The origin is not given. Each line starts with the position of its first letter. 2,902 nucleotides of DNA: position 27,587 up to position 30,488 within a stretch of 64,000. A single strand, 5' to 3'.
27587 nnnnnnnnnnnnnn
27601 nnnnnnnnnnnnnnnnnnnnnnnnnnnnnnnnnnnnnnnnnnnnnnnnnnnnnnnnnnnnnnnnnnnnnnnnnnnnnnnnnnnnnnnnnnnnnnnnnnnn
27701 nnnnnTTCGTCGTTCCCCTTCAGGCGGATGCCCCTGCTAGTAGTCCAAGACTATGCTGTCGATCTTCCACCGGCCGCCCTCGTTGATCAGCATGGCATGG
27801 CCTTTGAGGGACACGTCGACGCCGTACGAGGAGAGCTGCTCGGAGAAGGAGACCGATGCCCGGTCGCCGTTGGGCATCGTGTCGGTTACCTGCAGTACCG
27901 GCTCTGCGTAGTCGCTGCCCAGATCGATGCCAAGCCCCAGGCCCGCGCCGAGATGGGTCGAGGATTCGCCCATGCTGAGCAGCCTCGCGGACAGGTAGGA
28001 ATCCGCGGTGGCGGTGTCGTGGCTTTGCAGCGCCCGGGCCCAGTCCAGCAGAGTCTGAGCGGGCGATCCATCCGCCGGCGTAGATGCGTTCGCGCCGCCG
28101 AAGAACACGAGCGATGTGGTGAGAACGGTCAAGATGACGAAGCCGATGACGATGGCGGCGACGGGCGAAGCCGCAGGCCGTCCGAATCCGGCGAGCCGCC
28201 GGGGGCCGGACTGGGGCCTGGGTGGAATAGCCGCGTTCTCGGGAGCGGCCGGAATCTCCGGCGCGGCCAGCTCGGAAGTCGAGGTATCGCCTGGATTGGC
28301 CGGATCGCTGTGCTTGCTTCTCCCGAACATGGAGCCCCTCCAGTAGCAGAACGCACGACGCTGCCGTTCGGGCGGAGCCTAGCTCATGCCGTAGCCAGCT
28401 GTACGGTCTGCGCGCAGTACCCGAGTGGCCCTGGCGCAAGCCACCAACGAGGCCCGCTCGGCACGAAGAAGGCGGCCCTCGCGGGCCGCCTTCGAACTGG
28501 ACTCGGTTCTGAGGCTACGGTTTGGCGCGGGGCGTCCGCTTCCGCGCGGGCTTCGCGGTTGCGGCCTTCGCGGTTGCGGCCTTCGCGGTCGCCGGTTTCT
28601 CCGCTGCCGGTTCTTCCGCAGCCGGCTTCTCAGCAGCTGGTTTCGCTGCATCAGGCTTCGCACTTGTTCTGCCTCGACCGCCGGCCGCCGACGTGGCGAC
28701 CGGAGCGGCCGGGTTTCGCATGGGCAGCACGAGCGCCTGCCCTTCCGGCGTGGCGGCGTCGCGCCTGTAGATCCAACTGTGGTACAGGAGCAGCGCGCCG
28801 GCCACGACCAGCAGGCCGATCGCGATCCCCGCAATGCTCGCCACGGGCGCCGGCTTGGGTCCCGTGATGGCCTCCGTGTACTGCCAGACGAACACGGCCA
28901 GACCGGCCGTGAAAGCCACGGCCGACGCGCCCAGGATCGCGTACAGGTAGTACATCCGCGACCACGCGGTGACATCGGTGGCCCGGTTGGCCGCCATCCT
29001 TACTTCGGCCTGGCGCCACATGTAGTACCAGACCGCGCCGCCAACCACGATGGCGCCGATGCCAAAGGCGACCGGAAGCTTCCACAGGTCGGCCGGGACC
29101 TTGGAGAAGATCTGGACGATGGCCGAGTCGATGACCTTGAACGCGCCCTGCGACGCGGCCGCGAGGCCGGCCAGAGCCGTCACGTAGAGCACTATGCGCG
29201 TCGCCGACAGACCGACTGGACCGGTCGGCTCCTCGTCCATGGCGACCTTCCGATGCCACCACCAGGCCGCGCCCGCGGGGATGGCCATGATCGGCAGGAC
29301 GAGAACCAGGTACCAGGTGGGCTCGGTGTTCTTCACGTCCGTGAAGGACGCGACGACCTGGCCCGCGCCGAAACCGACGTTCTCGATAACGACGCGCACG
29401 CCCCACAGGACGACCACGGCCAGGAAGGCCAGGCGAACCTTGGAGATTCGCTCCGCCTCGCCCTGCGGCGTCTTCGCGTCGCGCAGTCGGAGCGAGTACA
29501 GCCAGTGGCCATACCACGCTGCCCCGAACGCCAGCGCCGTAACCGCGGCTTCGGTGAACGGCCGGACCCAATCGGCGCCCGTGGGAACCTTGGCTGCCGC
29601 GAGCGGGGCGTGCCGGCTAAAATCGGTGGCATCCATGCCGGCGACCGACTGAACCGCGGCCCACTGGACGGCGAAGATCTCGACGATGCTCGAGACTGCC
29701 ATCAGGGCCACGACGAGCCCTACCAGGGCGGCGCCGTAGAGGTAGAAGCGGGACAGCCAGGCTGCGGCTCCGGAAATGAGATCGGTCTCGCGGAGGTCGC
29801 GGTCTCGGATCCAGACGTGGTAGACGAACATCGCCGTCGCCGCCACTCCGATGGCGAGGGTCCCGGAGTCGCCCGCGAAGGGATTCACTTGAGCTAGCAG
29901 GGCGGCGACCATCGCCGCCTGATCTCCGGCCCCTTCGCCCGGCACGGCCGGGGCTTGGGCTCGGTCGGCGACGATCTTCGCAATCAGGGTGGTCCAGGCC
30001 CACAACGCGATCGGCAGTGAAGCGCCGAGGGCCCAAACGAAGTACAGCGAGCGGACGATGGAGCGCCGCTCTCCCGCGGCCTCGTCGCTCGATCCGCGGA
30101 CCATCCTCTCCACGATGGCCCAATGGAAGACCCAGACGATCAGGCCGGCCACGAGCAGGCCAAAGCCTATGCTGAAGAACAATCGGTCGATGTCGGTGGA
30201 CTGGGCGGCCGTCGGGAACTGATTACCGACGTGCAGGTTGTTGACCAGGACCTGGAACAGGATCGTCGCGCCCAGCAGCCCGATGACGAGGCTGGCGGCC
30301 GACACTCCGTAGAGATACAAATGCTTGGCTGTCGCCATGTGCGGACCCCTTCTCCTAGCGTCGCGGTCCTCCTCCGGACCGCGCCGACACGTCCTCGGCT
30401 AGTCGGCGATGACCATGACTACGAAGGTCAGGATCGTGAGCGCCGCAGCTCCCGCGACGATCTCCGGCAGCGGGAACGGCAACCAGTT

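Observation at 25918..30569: Cluster of two large paralogous 12-TM proteins (4 x 3-TM internal repeats) with two small TM proteins on one strand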

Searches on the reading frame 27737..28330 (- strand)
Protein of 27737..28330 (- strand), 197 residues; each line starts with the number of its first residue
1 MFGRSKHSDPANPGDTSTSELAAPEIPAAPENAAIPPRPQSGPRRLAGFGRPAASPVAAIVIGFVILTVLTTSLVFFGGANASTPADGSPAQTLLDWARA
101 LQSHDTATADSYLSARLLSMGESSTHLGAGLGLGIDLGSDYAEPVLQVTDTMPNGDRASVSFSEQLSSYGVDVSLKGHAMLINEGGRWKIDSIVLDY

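Call 3: search_protein_families(library=pfam, proteins=[window:27737-28330:-], max_evalue=0.1)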
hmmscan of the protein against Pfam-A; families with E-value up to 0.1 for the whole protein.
window:27737-28330:- (197 aa): 1 family
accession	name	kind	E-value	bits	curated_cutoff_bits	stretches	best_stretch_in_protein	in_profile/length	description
PF14534.12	DUF4440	-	0.017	16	25.2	1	96-190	7-107/107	Domain of unknown function (DUF4440)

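Call 4: search_protein_families(library=ncbifam, proteins=[window:27737-28330:-], max_evalue=0.1)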
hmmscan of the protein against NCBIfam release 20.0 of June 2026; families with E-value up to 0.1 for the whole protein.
window:27737-28330:- (197 aa): 1 family
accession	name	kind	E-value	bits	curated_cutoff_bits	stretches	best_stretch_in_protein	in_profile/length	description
NF051431.1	Rv0361_Cterm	subfamily_domain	0.00027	21.1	37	1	57-113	7-62/140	Rv0361 family membrane protein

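Call 36: find_homologous_proteins(query=window:27737-28330:-, max_evalue=0.001)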
Query window:27737-28330:- (197 aa): 2 proteins with E <= 0.001 among 1108 candidates.
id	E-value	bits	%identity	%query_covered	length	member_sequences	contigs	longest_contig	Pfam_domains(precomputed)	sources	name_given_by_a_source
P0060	1.3e-122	425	100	100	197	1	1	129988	-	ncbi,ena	-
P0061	6.3e-79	282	59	100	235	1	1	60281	-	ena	-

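Call 37: find_encoding_contigs(protein=P0060, flank=3000, max_places=2)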
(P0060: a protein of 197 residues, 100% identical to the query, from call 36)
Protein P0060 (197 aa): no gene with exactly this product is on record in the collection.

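Call 49: search_solved_structures(query=A3, max_evalue=10)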
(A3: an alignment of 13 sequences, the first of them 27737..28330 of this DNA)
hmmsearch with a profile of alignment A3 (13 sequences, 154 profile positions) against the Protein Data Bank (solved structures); distinct sequences matched with E-value up to 10: 37.
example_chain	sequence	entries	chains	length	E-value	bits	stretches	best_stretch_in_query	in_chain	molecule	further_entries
6mkg_A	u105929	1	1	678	0.0025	20.7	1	36-122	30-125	penicillin binding protein 5 (PBP5)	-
6w3g_A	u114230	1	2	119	0.0055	19.7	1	50-134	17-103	Rd1NTF2_04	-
8u55_A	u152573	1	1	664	0.0066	19.4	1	38-122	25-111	Penicillin-binding protein 5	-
8f3m_A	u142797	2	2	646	0.0069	19.3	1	38-122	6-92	Penicillin binding protein 5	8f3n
8f3h_A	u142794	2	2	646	0.0069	19.3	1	38-122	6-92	Penicillin binding protein 5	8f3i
8f3q_A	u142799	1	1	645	0.0075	19.2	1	38-122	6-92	Penicillin binding protein 5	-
9d25_A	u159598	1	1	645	0.0075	19.2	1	38-122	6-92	Penicillin Binding Protein 5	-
8f3o_A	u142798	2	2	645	0.0075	19.2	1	38-122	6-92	Penicillin binding protein 5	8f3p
8f3t_A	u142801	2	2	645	0.0075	19.2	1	38-122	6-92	Penicillin binding protein 5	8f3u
8f3z_A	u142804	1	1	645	0.0075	19.2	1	38-122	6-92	Penicillin binding protein 5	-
8f3r_A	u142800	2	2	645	0.0075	19.2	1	38-122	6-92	Penicillin binding protein 5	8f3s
8f3f_A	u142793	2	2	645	0.0075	19.2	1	38-122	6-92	Penicillin binding protein 5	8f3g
8f3j_A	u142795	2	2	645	0.0076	19.2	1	38-122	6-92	Penicillin binding protein 5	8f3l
8f3v_A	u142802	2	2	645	0.008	19.1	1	38-122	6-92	Penicillin binding protein 5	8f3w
8f3x_A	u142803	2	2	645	0.008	19.1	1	38-122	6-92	Penicillin binding protein 5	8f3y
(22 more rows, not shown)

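Call 50: search_protein_families(library=pfam, alignment_id=A3, max_evalue=0.1)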
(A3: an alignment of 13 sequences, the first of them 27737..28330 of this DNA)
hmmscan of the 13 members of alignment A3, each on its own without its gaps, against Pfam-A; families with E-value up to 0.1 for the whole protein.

A. member 1, window:27737-28330:- (197 aa): 1 family
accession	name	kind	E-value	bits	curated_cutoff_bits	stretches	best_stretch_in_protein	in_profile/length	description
PF14534.12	DUF4440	-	0.017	16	25.2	1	96-190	7-107/107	Domain of unknown function (DUF4440)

B. families by the number of members that match (of 13 scanned): 17 families
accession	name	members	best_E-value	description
PF05223.17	MecA_N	5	7.7e-05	NTF2-like N-terminal transpeptidase domain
PF14534.12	DUF4440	3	0.00023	Domain of unknown function (DUF4440)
PF13474.12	SnoaL_3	2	0.00079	SnoaL-like domain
PF13577.12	SnoaL_4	2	0.0079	SnoaL-like domain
PF16156.12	DUF4864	2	0.015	Domain of unknown function (DUF4864)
PF12680.13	SnoaL_2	1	5.4e-05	SnoaL-like domain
PF19659.4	DUF6162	1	0.0091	Family of unknown function (DUF6162)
PF20550.3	DUF6764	1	0.025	Family of unknown function (DUF6764)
PF20087.4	DUF6479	1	0.04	Family of unknown function (DUF6479)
PF14498.12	Glyco_hyd_65N_2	1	0.043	Glycosyl hydrolase family 65, N-terminal domain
PF12092.13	DUF3568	1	0.049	Protein of unknown function (DUF3568)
PF16800.11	Endopep_inhib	1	0.053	IseA DL-endopeptidase inhibitor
PF05480.16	PSMbeta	1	0.062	Phenol-soluble modulin beta protein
PF12883.13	DUF3828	1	0.065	Protein of unknown function (DUF3828)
PF12911.12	OppC_N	1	0.065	N-terminal TM domain of oligopeptide transport permease C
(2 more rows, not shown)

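Call 57: predict_structure(alignment_id=A4)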
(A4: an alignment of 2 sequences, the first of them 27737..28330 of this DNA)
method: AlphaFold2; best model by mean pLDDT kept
length: 197 residues; sequences in the alignment: 2
mean_pLDDT: 51.7   pTM: 0.35
mean pLDDT of the five models: 51.7, 49.1, 45.5, 45.0, 42.6
residues with pLDDT >= 90: 0; 70-90: 5; 50-70: 104; < 50: 88
segments of 3 or more residues with pLDDT < 50: 1-5, 12-34, 47-50, 69-71, 73-88, 118-146
pLDDT, mean of each block of 10 residues (from residue 1): 48 45 42 52 52 53 57 40 42 62 64 54 36 36 47 62 57 61 64 66
secondary structure, 60 per line:
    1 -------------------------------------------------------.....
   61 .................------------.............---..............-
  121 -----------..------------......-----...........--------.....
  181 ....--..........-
elements in order: H56-77 H90-102 H106-119 E146-151 E157-161 H162-167 E176-184 E187-196

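Call 61: search_protein_families(library=padloc, proteins=[window:27737-28330:-], max_evalue=0.01)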
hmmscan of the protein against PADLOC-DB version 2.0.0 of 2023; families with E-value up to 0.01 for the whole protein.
window:27737-28330:- (197 aa): 0 families

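Call 84: search_protein_families(library=pfam, proteins=[L025:5502-5990:+], max_evalue=0.1)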
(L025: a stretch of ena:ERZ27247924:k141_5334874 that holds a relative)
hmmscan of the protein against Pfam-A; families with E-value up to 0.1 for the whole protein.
L025:5502-5990:+ (162 aa): 0 families

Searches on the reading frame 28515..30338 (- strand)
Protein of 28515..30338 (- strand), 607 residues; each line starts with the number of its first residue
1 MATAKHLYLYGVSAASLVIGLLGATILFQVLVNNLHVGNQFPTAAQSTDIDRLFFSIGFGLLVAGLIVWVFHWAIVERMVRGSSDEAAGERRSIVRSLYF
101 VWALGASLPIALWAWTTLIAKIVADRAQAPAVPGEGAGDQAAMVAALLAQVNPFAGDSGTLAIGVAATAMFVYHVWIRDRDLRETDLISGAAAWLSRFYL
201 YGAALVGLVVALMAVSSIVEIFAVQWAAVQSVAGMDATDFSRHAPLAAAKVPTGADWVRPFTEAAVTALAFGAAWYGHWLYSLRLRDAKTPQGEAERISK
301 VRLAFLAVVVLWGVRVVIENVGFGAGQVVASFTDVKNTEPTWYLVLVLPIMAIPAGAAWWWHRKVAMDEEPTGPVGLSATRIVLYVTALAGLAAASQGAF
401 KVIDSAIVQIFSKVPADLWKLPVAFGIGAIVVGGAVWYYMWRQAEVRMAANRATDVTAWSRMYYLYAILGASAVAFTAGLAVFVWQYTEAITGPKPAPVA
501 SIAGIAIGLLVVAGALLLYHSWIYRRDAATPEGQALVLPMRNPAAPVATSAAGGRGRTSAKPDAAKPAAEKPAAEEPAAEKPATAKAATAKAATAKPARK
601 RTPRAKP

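Call 3: search_protein_families(library=pfam, proteins=[window:28515-30338:-], max_evalue=0.1)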
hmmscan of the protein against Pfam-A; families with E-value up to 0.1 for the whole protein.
window:28515-30338:- (607 aa): 3 families
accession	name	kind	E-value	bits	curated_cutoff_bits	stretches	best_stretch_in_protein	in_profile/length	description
PF18920.5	DUF5671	-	1e-16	61.4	28.4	2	7-147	2-130/132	Domain of unknown function (DUF5671)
PF02095.21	Extensin_1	-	0.019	15.2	105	1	561-604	28-71/171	Extensin-like protein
PF15623.11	CT47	-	0.08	13.4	27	0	557-601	213-257/279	Cancer/testis gene family 47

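Call 4: search_protein_families(library=ncbifam, proteins=[window:28515-30338:-], max_evalue=0.1)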
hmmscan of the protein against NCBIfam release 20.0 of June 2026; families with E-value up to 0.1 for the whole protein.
window:28515-30338:- (607 aa): 2 families
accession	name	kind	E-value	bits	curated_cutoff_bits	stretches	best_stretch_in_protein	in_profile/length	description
NF047776.1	LIC11485_Nterm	subfamily_domain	0.0031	17.4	80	0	499-538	19-58/105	LIC_11485 family protein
NF011492.0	PRK14900.1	equivalog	0.011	13.6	1783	1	547-602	975-1029/1044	valine--tRNA ligase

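Call 61: search_protein_families(library=padloc, proteins=[window:28515-30338:-], max_evalue=0.01)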
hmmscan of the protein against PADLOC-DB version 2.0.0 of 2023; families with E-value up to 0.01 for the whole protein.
window:28515-30338:- (607 aa): 0 families
